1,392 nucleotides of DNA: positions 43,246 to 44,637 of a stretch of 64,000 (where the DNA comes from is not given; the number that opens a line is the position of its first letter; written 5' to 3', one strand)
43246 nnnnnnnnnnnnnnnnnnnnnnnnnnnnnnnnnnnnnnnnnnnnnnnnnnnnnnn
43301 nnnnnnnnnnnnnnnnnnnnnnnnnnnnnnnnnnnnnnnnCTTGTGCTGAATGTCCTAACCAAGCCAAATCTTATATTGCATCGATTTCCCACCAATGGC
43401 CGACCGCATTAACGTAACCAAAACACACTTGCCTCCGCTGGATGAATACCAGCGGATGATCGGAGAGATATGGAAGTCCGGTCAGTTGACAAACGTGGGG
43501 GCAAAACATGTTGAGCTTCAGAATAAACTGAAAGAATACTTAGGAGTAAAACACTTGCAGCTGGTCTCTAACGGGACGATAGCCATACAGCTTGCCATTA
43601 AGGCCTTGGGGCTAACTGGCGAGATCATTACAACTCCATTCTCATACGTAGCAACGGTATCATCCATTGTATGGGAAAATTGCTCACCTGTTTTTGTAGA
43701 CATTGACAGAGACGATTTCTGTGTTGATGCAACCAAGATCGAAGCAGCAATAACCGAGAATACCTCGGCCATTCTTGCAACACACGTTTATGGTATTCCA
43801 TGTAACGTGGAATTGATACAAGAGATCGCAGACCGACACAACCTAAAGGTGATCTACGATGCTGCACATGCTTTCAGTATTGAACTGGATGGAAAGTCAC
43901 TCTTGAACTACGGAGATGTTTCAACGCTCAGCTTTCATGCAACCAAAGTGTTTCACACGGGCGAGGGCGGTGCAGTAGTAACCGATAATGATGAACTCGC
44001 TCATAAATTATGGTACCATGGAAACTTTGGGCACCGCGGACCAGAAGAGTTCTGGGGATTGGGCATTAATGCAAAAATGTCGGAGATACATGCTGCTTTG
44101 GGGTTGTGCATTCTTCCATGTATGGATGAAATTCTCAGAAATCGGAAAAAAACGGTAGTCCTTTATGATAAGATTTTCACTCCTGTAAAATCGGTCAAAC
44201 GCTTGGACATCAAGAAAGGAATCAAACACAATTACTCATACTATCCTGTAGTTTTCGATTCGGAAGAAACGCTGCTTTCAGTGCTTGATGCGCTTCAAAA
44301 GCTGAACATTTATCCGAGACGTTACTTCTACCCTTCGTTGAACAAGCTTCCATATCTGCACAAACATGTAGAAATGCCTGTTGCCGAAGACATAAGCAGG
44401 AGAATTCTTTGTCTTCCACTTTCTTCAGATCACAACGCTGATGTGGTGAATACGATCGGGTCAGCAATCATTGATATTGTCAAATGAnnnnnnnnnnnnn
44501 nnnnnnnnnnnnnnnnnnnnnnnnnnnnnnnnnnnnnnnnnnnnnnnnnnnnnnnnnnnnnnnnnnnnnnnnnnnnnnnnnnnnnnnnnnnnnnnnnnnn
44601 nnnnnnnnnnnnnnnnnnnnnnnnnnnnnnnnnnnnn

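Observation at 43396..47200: Contiguous aminotransferase - N-formyltransferase - WbqC - methyltransferase - NeuD-type acyltransferase block: formamido-sugar pathway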

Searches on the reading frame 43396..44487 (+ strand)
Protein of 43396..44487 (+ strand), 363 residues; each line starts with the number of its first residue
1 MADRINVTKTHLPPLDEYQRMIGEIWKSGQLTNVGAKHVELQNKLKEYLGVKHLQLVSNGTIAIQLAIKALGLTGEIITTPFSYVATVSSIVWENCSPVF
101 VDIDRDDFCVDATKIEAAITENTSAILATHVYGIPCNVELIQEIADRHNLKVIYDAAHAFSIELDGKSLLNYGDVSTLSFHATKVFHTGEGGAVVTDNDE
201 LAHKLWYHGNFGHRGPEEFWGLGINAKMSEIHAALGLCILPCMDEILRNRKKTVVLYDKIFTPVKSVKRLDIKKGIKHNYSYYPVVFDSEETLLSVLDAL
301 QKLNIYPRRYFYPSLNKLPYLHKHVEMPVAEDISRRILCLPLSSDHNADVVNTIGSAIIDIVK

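Call 3: search_protein_families(library=pfam, proteins=[window:43396-44487:+], max_evalue=0.01)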
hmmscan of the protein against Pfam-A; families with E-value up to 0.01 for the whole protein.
window:43396-44487:+ (363 aa): 3 families
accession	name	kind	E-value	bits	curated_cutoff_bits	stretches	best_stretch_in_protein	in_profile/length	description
PF01041.23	DegT_DnrJ_EryC1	-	2.1e-86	290.8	19.8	1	17-358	6-359/360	DegT/DnrJ/EryC1/StrS aminotransferase family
PF01212.27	Beta_elim_lyase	-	5.8e-07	29.6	27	1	39-212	35-227/288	Beta-eliminating lyase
PF00155.27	Aminotran_1_2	-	3.1e-05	23.8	19.7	1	38-159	44-189/361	Aminotransferase class I and II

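Call 4: search_protein_families(library=ncbifam, proteins=[window:43396-44487:+], max_evalue=0.01)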
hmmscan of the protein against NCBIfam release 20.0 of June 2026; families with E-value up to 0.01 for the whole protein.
window:43396-44487:+ (363 aa): 15 families
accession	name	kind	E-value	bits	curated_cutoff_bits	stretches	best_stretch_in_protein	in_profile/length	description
TIGR04427.1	PLP_DesI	equivalog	9.9e-73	245.5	650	1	28-356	44-377/390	dTDP-4-dehydro-6-deoxyglucose aminotransferase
TIGR04181.1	NHT_00031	hypoth_equivalog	4.6e-54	183.6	420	1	19-343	13-359/359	LegC family aminotransferase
TIGR03588.1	PseC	equivalog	4.1e-52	177.3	423.5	1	22-360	17-378/380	UDP-4-amino-4,6-dideoxy-N-acetyl-beta-L-altrosamine transaminase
NF008687.0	PRK11706.1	equivalog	5.1e-46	157.1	375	1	20-360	15-372/375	dTDP-4-amino-4,6-dideoxygalactose transaminase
NF008658.2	PRK11658.1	equivalog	8.4e-42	143.2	631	1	21-362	19-377/379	UDP-4-amino-4-deoxy-L-arabinose aminotransferase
NF011936.0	PRK15407.1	equivalog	1.2e-35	123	423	1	34-203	63-242/440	lipopolysaccharide biosynthesis protein RfbH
TIGR02379.1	ECA_wecE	subfamily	5.7e-34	117.5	434.85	1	19-359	14-372/376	dTDP-4-amino-4,6-dideoxy-D-glucose transaminase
TIGR01977.1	am_tr_V_EF2568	hypoth_equivalog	2.4e-06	26.8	377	1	33-206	41-222/376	cysteine desulfurase family protein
NF004621.0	PRK05957.1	equivalog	3.9e-05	22.6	498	1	53-129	91-167/389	pyridoxal phosphate-dependent aminotransferase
NF000586.1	PRK00011.1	subfamily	5.5e-05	22.1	335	1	97-205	130-240/404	serine hydroxymethyltransferase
NF005816.0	PRK07682.1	equivalog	0.00019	20.2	620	1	60-158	99-205/390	aminotransferase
NF004770.0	PRK06108.1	subfamily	0.00076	18.4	422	1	47-128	92-176/396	pyridoxal phosphate-dependent aminotransferase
NF005817.0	PRK07683.1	equivalog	0.0017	17.1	575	1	63-130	101-169/387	aminotransferase A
NF006095.0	PRK08247.1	equivalog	0.0076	15.1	585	0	58-210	75-227/369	methionine biosynthesis PLP-dependent protein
NF006569.0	PRK09082.1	subfamily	0.0091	15.1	420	0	53-128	93-169/386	methionine aminotransferase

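Call 9: search_solved_structures(query=window:43396-44487:+, max_evalue=1e-20, show_alignments=1)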
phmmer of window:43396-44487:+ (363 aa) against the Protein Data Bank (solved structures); distinct sequences matched with E-value up to 1e-20: 45.
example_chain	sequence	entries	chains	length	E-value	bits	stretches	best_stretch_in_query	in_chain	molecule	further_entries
2po3_A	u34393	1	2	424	1e-53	186.1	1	27-350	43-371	4-dehydrase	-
3bn1_A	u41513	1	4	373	8.5e-47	163.4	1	13-342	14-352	Perosamine synthetase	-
3dr7_A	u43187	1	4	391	9.5e-47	163.2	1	13-342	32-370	Putative perosamine synthetase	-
3dr4_A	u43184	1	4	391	6.5e-46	160.4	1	13-342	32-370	Putative perosamine synthetase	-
7b0d_A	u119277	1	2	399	8.7e-45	156.7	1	37-346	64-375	Glutamine--scyllo-inositol transaminase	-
7b0m_AAA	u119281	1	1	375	5.8e-42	147.5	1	27-351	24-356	Sugar aminotransferase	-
8vr3_A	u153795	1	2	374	2.5e-37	132.2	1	20-307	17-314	DegT/DnrJ/EryC1/StrS aminotransferase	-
8vr5_A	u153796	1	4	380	2.9e-37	132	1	20-307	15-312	DegT/DnrJ/EryC1/StrS aminotransferase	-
3nyu_A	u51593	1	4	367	8.6e-37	130.5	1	22-344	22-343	Aminotransferase WbpE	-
9bgp_A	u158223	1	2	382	9.1e-37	130.4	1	13-362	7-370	aminotransferase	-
3nu7_A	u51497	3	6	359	9.8e-37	130.3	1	22-344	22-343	Aminotransferase WbpE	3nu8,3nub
3nys_A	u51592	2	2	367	3e-36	128.7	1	22-344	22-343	Aminotransferase WbpE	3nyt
2fn6_A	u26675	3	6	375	4.1e-36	128.2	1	15-359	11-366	AMINOTRANSFERASE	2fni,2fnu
9bgr_A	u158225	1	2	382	6.2e-36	127.6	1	13-362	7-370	aminotransferase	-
5k8b_A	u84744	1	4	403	1e-35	126.9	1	38-254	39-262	8-amino-3,8-dideoxy-alpha-D-manno-octulosonate transaminase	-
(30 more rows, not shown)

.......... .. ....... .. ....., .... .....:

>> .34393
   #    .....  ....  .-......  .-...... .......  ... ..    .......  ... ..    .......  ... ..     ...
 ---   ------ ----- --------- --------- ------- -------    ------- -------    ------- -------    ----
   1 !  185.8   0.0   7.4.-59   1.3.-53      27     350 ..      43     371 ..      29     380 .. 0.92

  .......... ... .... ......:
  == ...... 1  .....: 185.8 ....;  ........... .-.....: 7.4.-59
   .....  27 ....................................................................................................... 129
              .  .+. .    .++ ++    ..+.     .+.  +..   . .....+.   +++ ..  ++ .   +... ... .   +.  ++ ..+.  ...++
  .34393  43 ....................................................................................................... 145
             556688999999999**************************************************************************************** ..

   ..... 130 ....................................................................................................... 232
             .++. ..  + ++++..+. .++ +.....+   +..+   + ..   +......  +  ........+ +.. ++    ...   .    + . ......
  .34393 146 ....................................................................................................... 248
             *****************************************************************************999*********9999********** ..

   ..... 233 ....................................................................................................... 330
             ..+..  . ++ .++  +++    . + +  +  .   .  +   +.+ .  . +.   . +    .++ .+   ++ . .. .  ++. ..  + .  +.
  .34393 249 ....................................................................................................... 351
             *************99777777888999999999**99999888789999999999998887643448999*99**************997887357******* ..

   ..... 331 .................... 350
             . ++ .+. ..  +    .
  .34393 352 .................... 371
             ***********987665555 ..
